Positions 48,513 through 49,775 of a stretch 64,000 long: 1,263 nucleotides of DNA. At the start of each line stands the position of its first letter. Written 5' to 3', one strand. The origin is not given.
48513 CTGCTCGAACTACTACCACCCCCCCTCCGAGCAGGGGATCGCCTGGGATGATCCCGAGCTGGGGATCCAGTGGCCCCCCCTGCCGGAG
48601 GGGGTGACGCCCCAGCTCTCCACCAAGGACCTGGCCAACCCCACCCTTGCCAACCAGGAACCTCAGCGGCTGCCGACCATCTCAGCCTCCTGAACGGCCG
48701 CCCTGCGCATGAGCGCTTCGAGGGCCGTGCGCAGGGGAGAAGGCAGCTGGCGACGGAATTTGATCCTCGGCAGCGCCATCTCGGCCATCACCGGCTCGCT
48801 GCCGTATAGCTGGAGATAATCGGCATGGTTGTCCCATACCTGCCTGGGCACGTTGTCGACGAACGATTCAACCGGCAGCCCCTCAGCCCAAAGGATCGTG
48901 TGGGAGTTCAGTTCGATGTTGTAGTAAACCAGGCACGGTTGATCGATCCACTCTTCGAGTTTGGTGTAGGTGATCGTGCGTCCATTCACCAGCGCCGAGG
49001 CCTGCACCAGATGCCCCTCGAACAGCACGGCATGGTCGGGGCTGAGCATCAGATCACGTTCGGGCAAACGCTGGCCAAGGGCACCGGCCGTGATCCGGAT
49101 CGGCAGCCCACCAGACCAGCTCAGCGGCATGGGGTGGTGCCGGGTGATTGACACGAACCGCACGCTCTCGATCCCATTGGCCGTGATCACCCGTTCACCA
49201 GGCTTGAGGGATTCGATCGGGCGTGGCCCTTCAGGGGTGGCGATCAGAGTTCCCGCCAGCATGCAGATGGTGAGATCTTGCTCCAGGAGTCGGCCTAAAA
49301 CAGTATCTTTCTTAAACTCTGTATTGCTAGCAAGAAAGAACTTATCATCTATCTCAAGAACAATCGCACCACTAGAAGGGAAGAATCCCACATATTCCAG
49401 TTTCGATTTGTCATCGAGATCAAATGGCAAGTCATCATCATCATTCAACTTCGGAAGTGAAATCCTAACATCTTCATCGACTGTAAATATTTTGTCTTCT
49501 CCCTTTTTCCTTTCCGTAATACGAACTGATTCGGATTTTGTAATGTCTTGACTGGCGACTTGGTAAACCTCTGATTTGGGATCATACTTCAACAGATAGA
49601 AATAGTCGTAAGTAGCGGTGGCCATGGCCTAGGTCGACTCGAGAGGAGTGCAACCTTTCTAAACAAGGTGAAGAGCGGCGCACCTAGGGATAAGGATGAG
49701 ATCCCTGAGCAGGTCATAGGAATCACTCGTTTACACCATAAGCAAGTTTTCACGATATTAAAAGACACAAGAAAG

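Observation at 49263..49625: Paralog similarity switches on about 12 nt before the autoprocessing Cys codon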

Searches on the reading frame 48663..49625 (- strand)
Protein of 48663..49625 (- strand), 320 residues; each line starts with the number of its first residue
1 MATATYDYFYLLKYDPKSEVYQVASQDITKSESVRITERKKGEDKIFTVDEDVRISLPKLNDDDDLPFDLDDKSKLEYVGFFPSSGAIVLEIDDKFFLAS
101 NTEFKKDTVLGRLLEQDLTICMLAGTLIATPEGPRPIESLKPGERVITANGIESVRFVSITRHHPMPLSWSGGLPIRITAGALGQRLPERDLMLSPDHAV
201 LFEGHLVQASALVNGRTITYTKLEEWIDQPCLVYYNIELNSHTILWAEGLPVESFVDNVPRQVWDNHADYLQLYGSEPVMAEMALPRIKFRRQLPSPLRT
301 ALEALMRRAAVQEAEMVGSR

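Call 8: search_protein_families(library=pfam, proteins=[window:48663-49625:-], max_evalue=0.01)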
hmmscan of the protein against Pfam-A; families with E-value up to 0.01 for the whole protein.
window:48663-49625:- (320 aa): 1 family
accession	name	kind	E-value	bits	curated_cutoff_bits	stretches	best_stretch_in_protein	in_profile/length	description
PF13403.11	Hint_2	-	3.2e-32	112.4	28.4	1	120-257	1-145/147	Hint domain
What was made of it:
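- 48663..49265 (-): Gene A, constant part: the Hint_2 domain (from Cys121) plus a conserved C-terminal extension of about 60 residues that ends in a long helix. Pfam Hint_2 covers residues 120-257 (call 8).
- Checked: All four paralogs carry Pfam Hint_2 (PF13403), and the match starts at the Cys (call 8).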

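Call 9: search_protein_families(library=ncbifam, proteins=[window:48663-49625:-], max_evalue=0.01)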
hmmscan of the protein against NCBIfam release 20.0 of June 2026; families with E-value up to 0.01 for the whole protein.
window:48663-49625:- (320 aa): 0 families

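Call 15: find_homologous_proteins(query=window:48663-49625:-, max_evalue=0.001)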
Query window:48663-49625:- (320 aa): 173 proteins with E <= 0.001 among 2582 candidates; the best 120 are listed.
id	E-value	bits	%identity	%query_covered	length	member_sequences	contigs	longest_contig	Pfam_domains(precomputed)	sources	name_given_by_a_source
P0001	1.9e-211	719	100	100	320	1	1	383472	PF13403.12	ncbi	-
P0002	1.1e-60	224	51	68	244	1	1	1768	PF13403.12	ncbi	ncbi:MAG: Hint domain-containing protein, partial [Prochlorococcaceae cyanobacterium]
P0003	1.0e-59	220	43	97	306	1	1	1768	PF13403.12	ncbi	ncbi:MAG: Hint domain-containing protein [Prochlorococcaceae cyanobacterium]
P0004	3.9e-59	218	55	59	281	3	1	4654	PF13403.12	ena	-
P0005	4.2e-57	212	55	58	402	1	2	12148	PF19078.7,PF13403.12,PF19077.7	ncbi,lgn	-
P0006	1.6e-54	203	39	93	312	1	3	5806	PF13403.12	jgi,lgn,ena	jgi:hypothetical protein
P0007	8.2e-47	178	51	60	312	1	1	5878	PF13403.12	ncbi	-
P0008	1.0e-46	178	43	73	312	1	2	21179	PF13403.12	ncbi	-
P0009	5.0e-45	172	45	73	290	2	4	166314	PF13403.12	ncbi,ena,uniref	ncbi:Hint domain-containing protein [Pseudoxanthobacter sp. M-2]|uniref:Hint domain-containing prote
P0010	7.6e-45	172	44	69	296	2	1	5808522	PF13403.12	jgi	jgi:hypothetical protein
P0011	3.8e-44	169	38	97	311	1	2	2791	PF13403.12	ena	-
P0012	1.7e-43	167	45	63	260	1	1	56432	PF13403.12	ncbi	ncbi:MAG: Hint domain-containing protein [Thiohalomonadaceae bacterium]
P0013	2.7e-43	166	41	77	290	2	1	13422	PF13403.12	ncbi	-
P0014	6.2e-43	165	41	79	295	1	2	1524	PF13403.12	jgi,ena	-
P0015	2.7e-42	163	38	69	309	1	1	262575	PF13403.12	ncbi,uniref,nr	ncbi:Hint domain-containing protein [Roseovarius aestuariivivens]|uniref:Hint domain-containing prot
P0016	7.7e-42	162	42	74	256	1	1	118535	PF13403.12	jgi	jgi:hypothetical protein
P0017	9.8e-42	161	42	73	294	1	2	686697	PF13403.12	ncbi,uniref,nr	ncbi:Hint domain-containing protein [Ancylobacter sonchi]|uniref:Hint domain-containing protein n=1 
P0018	1.0e-41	161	40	80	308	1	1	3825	PF13403.12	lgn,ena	-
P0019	1.3e-41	161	49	57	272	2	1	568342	PF13403.12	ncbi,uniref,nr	ncbi:Hint domain-containing protein [Pseudaestuariivita atlantica]|uniref:Hint domain-containing pro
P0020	1.8e-41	160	45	61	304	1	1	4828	PF13403.12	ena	-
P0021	2.0e-41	160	51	55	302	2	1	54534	PF13403.12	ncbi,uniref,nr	ncbi:Hint domain-containing protein [Ancylobacter sp. Lp-2]|uniref:Hint domain-containing protein n=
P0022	2.6e-41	160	48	58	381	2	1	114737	PF13403.12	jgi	jgi:hypothetical protein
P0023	3.9e-41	159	46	59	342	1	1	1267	PF13403.12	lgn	-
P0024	6.5e-41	159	46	60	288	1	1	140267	PF13403.12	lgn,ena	-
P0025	8.6e-41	158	38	92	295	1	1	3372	PF13403.12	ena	-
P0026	1.2e-40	158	46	59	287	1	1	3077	PF13403.12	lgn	-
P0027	1.5e-40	157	42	77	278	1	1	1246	PF13403.12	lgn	-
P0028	1.6e-40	157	48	56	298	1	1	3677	PF13403.12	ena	-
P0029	1.6e-40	157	43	72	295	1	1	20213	PF13403.12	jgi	jgi:hypothetical protein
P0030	3.9e-40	156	47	55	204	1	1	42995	PF13403.12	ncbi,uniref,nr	ncbi:hypothetical protein M2323_004203 [Rhodoblastus acidophilus]|uniref:Hint domain-containing prot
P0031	5.0e-40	156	49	57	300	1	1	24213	PF13403.12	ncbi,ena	-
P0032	5.3e-40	156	39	94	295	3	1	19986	PF13403.12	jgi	-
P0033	9.1e-40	155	48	55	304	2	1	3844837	PF13403.12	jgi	jgi:hypothetical protein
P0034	1.3e-39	154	40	66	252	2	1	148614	PF13403.12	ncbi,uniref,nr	ncbi:Hint domain-containing protein [Cyanobium sp. La Preciosa 7G6]|uniref:Hint domain-containing pr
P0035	1.3e-39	154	41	74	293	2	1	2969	PF13403.12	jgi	-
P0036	1.4e-39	154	44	58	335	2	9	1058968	PF13403.12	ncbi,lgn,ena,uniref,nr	ncbi:Hint domain-containing protein [Marinibacterium profundimaris]|uniref:Hint domain-containing pr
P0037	1.7e-39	154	47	60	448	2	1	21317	PF13403.12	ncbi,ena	-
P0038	4.7e-39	153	39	72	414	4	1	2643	PF13403.12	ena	-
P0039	5.3e-39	152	44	59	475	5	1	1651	PF13403.12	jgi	-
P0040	6.3e-39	152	43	59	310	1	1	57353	PF13403.12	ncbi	-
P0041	6.3e-39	152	43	68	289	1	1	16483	PF13403.12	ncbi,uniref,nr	ncbi:Hint domain-containing protein [Roseomonas sp. 18066]|uniref:Hint domain-containing protein n=1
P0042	1.3e-38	151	47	59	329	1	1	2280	PF13403.12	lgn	-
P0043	1.4e-38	151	43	58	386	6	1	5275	PF13403.12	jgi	jgi:hypothetical protein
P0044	1.5e-38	151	48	56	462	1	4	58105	PF13403.12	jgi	jgi:hypothetical protein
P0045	1.8e-38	151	46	61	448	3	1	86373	PF13403.12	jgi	jgi:hypothetical protein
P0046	1.8e-38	151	46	58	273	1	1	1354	PF13403.12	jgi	jgi:hypothetical protein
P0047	2.9e-38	150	47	59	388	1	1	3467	PF00353.26,PF13403.12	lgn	-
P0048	3.3e-38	150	46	57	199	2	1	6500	PF13403.12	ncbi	-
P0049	4.8e-38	149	47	53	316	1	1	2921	PF13403.12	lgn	-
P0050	5.1e-38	149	47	58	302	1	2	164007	PF13403.12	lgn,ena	-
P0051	5.7e-38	149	46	58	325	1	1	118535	PF13403.12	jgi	jgi:hypothetical protein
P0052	6.0e-38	149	46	57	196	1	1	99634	PF13403.12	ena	-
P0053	6.5e-38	149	37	96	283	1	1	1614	PF13403.12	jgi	jgi:hypothetical protein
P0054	9.9e-38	148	48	58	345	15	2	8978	PF13403.12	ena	-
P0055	1.0e-37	148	43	68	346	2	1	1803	PF13403.12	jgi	jgi:hypothetical protein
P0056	1.2e-37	148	40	67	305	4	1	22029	PF13403.12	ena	-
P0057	1.4e-37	148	36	73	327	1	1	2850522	PF13403.12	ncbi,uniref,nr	ncbi:Hint domain-containing protein [Paracoccus sp. MBLB3053]|uniref:Hint domain-containing protein 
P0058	1.6e-37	148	45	57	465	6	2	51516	PF13403.12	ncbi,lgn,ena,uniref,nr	ncbi:Hint domain-containing protein [Acidocella sp.]|uniref:Hint domain-containing protein n=1 Tax=A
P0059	1.9e-37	147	43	56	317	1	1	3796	PF13403.12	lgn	-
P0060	2.1e-37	147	43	56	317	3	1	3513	PF13403.12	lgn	-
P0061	2.4e-37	147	41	59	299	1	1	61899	PF13403.12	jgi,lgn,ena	-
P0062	2.5e-37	147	42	65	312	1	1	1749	PF13403.12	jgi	jgi:hypothetical protein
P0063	2.8e-37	147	43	58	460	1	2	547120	PF13403.12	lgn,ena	-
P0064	3.2e-37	146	46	61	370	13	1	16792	PF00353.26,PF13403.12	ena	-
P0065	7.0e-37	145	36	93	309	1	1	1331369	PF13403.12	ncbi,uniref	ncbi:Hint domain-containing protein [Roseococcus sp. YIM B11640]|uniref:Hint domain-containing prote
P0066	9.2e-37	145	42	64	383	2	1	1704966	PF00932.26,PF13403.12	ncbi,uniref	ncbi:Hint domain-containing protein [Psychromarinibacter sp. S121]|uniref:Hint domain-containing pro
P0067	1.0e-36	145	44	57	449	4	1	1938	PF13403.12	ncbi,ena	-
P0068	1.2e-36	145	43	63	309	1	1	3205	PF13403.12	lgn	-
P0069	1.2e-36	145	46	60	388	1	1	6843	PF00353.26,PF13403.12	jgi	-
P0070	1.8e-36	144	37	75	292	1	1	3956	PF13403.12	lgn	-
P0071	1.8e-36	144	44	65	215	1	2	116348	PF13403.12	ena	-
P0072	2.4e-36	144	41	58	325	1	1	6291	PF13403.12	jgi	jgi:hypothetical protein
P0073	4.9e-36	143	37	69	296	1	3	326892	PF13403.12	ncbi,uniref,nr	ncbi:Hint domain-containing protein [Roseicyclus marinus]|uniref:Hint domain-containing protein n=1 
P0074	5.9e-36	142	43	59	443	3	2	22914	PF13403.12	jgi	-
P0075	6.4e-36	142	34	93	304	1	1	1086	PF13403.12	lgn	-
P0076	6.8e-36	142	44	60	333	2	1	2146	PF13403.12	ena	-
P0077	1.2e-35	141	46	62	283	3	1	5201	PF13403.12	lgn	-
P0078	1.3e-35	141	39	66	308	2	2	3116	PF13403.12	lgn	-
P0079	1.5e-35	141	39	73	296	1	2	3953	PF13403.12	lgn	-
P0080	1.7e-35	141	47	57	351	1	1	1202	PF00353.26,PF13403.12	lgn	-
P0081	2.2e-35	140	47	55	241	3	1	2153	PF13403.12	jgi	jgi:hypothetical protein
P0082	2.2e-35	140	40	59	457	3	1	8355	PF13403.12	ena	-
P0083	2.6e-35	140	44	55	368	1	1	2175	PF13403.12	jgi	jgi:hypothetical protein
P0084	2.6e-35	140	43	57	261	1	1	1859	PF13403.12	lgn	-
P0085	3.4e-35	140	45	59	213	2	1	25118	PF13403.12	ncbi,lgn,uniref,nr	ncbi:Hint domain-containing protein [Plastoroseomonas arctica]|uniref:Hint domain-containing protein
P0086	4.0e-35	140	38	59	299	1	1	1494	PF13403.12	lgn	-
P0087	4.3e-35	140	46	53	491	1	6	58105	PF13403.12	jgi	jgi:hypothetical protein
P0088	5.0e-35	139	39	69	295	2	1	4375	PF13403.12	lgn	-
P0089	5.5e-35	139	41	57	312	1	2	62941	PF13403.12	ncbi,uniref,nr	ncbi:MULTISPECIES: Hint domain-containing protein [unclassified Cyanobium]|uniref:Hint domain-contai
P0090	5.7e-35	139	41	57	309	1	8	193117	PF13403.12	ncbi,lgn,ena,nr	ncbi:MAG: hypothetical protein CMH12_18515 [Maritimibacter sp.]|nr:hypothetical protein [Maritimibac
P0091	6.3e-35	139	39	63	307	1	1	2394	PF13403.12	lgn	-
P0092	7.1e-35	139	43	62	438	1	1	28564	PF13403.12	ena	-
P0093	1.1e-34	138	44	59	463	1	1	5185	PF13403.12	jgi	jgi:hypothetical protein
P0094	1.1e-34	138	44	59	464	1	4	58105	PF13403.12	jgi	jgi:hypothetical protein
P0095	1.1e-34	138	44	59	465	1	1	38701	PF13403.12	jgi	jgi:hypothetical protein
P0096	1.3e-34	138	45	60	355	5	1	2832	PF00353.26,PF13403.12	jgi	jgi:hypothetical protein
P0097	2.2e-34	137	42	57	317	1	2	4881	PF13403.12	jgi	jgi:hypothetical protein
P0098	2.7e-34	137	44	58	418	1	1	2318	PF13403.12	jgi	jgi:hypothetical protein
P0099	3.1e-34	137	43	57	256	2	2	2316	PF13403.12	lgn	-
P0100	3.5e-34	137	42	58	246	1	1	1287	PF13403.12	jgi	jgi:hypothetical protein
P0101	5.4e-34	136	41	63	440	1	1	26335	PF13403.12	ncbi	-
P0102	5.4e-34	136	40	65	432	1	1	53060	PF13403.12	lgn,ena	-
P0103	6.0e-34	136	43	60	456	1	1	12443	PF13403.12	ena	-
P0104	6.2e-34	136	40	57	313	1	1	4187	PF13403.12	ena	-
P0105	6.2e-34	136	41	58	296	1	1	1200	PF13403.12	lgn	-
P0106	7.7e-34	135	42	59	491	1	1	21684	PF13403.12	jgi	jgi:hypothetical protein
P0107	7.8e-34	135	43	57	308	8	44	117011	PF13403.12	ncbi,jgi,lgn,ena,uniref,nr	ncbi:Hint domain-containing protein [uncultured Mameliella sp.]|uniref:Hint domain-containing protei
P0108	8.4e-34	135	45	60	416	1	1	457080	PF13403.12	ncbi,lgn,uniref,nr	ncbi:Hint domain-containing protein [Plastoroseomonas arctica]|uniref:Hint domain-containing protein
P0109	9.2e-34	135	40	62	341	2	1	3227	PF13403.12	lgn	-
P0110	9.4e-34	135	42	58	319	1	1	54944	PF13403.12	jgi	jgi:hypothetical protein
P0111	1.0e-33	135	41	66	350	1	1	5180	PF13403.12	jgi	jgi:hypothetical protein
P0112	1.4e-33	135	43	59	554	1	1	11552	PF13403.12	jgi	jgi:uncharacterized repeat protein (TIGR03803 family)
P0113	1.5e-33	134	45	59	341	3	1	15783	PF13403.12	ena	-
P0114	1.7e-33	134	39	60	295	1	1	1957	PF13403.12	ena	-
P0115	2.4e-33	134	41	58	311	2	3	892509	PF13403.12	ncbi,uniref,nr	ncbi:Hint domain-containing protein [Roseicyclus marinus]|uniref:Hint domain-containing protein n=1 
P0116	2.5e-33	134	40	58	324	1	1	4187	PF13403.12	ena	-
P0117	3.0e-33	133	45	57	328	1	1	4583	PF13403.12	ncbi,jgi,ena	jgi:hypothetical protein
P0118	3.6e-33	133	42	62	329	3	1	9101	PF13403.12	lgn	-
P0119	7.2e-33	132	42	62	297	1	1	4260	PF13403.12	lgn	-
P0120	7.4e-33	132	40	71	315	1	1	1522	PF13403.12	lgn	-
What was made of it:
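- No close relative of this genome is available; the best Hint match is 55% identical (call 15).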

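Call 16: find_encoding_contigs(protein=P0001, flank=10000, max_places=3)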
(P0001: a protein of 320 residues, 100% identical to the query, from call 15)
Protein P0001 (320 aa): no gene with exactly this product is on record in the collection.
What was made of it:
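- Whether the source is an isolate or a metagenome-assembled genome is not known to me (call 16 found no contig record).
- Tried and rejected: Look-up of the contig that encodes protein A found no record, so the source organism was not identified directly (call 16).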

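Call 17: find_encoding_contigs(protein=P0003, flank=5000, max_places=3)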
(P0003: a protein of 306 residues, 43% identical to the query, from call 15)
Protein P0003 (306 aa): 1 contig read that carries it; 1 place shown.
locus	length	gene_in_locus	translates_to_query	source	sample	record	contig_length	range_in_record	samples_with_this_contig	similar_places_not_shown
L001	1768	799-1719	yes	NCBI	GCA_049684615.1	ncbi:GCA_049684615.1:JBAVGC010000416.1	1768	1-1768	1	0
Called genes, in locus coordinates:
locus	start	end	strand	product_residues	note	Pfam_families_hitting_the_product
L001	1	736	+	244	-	PF13403:Hint_2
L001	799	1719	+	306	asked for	PF13403:Hint_2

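Call 23: find_related_loci(query=A2, collection=genome_contigs, flank=10000)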
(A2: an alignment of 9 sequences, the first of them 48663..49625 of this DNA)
Query A2 (320 aa) in genome_contigs; peptide patterns used: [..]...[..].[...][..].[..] (x = any residue, [..] = any of these).
25 stretches matched a pattern; 14 encode a relative of the query (tblastn E <= 1e-3); 14 distinct loci.
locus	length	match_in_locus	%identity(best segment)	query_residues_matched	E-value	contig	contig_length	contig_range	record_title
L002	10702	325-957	54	111-320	2e-64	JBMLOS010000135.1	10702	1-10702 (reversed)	MAG: Prochlorococcaceae cyanobacterium isolate LE_186911 NODE_9290_length_10702_cov_6.709402, whole genome shotgun seque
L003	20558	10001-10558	47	120-303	5e-48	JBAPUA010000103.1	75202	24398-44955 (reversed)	MAG: Cyanobium sp. isolate MFD02847_ilm_asm_bin12 k127_99299, whole genome shotgun sequence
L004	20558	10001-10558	46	120-303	5e-48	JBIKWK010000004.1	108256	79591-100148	MAG: Prochlorococcaceae cyanobacterium isolate ME2015-09-13_3300035666_group6_bin200 Rohwer_bin1357_scaffold_79_c1, whol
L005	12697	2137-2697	46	120-304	2e-47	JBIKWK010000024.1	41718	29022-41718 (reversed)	MAG: Prochlorococcaceae cyanobacterium isolate ME2015-09-13_3300035666_group6_bin200 Rohwer_bin1357_scaffold_547_c1, who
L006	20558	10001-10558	47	121-304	7e-46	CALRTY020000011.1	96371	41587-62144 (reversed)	MAG: Chitinophaga pinensis isolate JJ-JE510-14-2-mx-bin544 genome assembly, contig: JJ-R2C3-114-C39, whole genome shotgu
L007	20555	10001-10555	45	121-303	4e-43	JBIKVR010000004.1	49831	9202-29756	MAG: Prochlorococcaceae cyanobacterium isolate ME2015-08-25_3300042365_group6_bin51 Rohwer_bin1356_scaffold_109_c1, whol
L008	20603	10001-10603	38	120-299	9e-39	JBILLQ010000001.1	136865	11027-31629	MAG: Prochlorococcaceae cyanobacterium isolate ME2017-08-05_3300034118_group7_bin84 Rohwer_bin1359_scaffold_5_c1, whole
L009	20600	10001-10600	37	121-299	4e-38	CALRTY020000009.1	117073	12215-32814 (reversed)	MAG: Chitinophaga pinensis isolate JJ-JE510-14-2-mx-bin544 genome assembly, contig: JJ-R2C3-114-C33, whole genome shotgu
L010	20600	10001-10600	35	121-299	2e-36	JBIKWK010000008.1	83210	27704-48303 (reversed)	MAG: Prochlorococcaceae cyanobacterium isolate ME2015-09-13_3300035666_group6_bin200 Rohwer_bin1357_scaffold_78_c1, whol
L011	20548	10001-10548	45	120-299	2e-41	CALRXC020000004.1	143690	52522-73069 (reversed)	MAG: Synechococcus sp. UW140 isolate JJ-M1A6-103-1-mx-bin641 genome assembly, contig: JJ-M1A6-103-C34, whole genome shot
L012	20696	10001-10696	42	78-303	1e-52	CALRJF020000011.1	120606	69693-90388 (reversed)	MAG: Candidatus Sulfopaludibacter sp. SbA3 isolate JJ-JE56-12-5-mx-bin561 genome assembly, contig: JJ-RDS2A6-199-C11, wh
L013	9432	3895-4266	45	105-312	4e-9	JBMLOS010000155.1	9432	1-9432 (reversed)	MAG: Prochlorococcaceae cyanobacterium isolate LE_186911 NODE_11186_length_9432_cov_6.999573, whole genome shotgun seque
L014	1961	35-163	51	261-303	4e-9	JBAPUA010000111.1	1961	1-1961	MAG: Cyanobium sp. isolate MFD02847_ilm_asm_bin12 k127_12210, whole genome shotgun sequence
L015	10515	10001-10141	45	257-303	6e-8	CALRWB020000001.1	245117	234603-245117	MAG: Chitinophaga pinensis isolate JJ-LAS36-244-2-mx-bin628 genome assembly, contig: JJ-ZLK5-86-C1, whole genome shotgun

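Call 37: search_solved_structures(query=window:48663-49625:-, max_evalue=1)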
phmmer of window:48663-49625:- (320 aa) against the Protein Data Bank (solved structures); distinct sequences matched with E-value up to 1: 0.
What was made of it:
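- Tried and rejected: NCBIfam has no model for A or D (call 9), and PDB sequence search found no hit (call 37).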

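Call 47: predict_structure(alignment_id=A3)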
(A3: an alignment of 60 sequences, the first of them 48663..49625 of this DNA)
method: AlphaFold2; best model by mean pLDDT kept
length: 320 residues; sequences in the alignment: 60
mean_pLDDT: 91.1   pTM: 0.73
mean pLDDT of the five models: 91.1, 90.7, 90.3, 90.1, 90.1
residues with pLDDT >= 90: 241; 70-90: 58; 50-70: 21; < 50: 0
segments of 3 or more residues with pLDDT < 50: none
pLDDT, mean of each block of 10 residues (from residue 1): 89 95 94 88 75 85 65 83 87 95 95 73 97 98 98 98 86 94 95 96 97 96 95 96 98 88 90 95 95 96 94 92
secondary structure, 60 per line:
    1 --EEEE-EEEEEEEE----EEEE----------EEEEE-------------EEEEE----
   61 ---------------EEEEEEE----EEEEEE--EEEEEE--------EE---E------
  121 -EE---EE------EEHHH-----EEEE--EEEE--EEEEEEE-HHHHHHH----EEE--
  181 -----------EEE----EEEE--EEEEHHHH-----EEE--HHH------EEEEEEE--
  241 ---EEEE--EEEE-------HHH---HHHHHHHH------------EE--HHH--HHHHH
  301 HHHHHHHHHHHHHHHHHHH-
elements in order: E3-6 E8-15 E20-23 E34-38 E52-56 E76-82 E87-92 E95-100 E145-148 E151-154 E157-163 H165-171 E176-178 E192-194 E199-202 E205-208 H209-212 E218-220 E232-238 E244-247 E250-253 H267-274 H296-319
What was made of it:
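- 48663..49265 (-): AlphaFold2 (AF2) model pLDDT 91, with a helix at 296-319 (call 47).
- On Hint (Hedgehog/intein) superfamily: AF2 model with pLDDT 91 (call 47).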
